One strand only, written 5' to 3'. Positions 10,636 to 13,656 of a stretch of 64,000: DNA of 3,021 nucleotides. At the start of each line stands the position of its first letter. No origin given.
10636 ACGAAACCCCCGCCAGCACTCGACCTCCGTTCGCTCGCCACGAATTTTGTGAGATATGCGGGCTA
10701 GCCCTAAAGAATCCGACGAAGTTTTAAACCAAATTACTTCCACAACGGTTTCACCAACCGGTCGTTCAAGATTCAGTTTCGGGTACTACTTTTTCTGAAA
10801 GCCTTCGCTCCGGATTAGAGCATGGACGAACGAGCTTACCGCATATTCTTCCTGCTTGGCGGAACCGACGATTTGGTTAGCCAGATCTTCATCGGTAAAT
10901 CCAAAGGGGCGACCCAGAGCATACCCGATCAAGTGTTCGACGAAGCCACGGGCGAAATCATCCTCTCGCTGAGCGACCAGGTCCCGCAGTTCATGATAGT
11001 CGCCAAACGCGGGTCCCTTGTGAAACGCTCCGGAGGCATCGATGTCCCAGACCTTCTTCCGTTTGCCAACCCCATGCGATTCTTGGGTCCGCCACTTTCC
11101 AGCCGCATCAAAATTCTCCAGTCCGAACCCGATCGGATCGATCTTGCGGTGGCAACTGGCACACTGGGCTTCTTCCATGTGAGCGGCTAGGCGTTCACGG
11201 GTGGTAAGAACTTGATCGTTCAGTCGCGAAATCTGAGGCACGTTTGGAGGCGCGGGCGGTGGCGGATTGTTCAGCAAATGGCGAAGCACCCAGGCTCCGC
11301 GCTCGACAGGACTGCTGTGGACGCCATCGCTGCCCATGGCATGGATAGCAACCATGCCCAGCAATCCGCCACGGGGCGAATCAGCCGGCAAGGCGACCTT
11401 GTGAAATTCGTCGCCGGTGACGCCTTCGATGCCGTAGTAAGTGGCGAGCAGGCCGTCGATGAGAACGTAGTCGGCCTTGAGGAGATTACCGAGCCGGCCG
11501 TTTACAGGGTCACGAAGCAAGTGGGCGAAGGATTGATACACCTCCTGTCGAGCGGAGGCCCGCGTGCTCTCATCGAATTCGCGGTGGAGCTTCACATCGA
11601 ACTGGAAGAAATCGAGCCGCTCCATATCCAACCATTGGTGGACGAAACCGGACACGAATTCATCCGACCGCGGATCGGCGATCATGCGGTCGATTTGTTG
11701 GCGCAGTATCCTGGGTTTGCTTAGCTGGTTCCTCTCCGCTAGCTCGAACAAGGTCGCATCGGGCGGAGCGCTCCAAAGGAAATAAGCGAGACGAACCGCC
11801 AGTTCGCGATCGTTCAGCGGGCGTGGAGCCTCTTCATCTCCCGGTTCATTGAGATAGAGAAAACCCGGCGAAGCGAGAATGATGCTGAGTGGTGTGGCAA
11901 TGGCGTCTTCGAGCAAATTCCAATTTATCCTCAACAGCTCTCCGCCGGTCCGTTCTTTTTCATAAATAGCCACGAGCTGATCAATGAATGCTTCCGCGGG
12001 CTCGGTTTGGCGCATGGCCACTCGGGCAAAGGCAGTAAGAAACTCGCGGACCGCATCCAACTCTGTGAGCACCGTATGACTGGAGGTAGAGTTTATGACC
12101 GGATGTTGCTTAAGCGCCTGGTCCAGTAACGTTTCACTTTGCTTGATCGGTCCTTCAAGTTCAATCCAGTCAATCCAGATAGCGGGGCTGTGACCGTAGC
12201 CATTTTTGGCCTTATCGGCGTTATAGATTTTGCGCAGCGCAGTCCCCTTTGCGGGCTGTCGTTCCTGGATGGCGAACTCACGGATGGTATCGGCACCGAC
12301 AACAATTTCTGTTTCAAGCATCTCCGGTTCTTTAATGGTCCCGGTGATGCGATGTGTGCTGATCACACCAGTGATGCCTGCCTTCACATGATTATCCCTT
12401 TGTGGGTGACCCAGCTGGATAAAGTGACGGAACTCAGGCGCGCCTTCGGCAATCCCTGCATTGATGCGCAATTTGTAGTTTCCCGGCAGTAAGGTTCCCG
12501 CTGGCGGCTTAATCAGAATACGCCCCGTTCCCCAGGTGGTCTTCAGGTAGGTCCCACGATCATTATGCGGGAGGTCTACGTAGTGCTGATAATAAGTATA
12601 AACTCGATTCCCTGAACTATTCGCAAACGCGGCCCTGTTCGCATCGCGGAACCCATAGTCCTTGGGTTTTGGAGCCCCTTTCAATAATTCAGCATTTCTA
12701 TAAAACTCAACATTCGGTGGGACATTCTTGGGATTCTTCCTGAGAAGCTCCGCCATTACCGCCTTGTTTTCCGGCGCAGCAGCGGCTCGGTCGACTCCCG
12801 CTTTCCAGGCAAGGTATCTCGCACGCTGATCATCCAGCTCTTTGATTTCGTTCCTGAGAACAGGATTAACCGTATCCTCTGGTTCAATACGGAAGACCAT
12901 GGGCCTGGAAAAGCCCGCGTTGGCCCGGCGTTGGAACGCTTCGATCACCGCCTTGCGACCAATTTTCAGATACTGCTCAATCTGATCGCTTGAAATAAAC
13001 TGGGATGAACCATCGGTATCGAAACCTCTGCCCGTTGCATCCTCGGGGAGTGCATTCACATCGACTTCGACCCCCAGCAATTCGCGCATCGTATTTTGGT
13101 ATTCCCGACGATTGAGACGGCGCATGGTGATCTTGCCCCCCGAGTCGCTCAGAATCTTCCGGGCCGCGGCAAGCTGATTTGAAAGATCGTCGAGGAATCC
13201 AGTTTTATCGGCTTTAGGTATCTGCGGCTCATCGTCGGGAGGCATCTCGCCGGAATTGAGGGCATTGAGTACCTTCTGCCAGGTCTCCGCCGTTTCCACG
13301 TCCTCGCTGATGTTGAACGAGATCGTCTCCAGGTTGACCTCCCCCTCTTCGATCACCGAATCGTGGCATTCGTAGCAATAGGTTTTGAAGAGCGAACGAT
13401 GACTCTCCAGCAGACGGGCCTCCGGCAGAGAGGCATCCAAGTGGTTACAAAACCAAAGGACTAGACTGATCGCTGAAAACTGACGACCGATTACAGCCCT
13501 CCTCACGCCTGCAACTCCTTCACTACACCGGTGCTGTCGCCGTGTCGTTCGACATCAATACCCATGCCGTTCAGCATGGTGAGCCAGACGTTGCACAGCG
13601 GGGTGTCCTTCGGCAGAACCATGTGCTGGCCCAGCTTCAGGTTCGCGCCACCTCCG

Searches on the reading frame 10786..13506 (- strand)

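Call 61: search_protein_families(library=pfam, proteins=[window:10786-13506:-], max_evalue=0.00001)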
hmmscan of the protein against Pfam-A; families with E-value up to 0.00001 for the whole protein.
window:10786-13506:- (906 aa): 6 families
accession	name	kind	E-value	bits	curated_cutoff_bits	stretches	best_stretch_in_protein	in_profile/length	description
PF07631.16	PSD4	-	1.6e-36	126.1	23.3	1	564-693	1-128/128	Protein of unknown function (DUF1592)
PF07627.16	PSCyt3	-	8.5e-36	122.6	27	1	712-809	1-98/98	Protein of unknown function (DUF1588)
PF07626.16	PSD3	-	1.1e-20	74.2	23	1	129-191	1-64/65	Protein of unknown function (DUF1587)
PF07624.16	PSD2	-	1.1e-18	67.1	25.8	1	831-903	2-74/74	Protein of unknown function (DUF1585)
PF07635.16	PSCyt1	-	2.3e-09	38.2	22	1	44-92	1-59/59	Planctomycete cytochrome C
PF07637.16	PSD5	-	2.8e-09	37.6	34.2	1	486-554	2-62/62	Protein of unknown function (DUF1595)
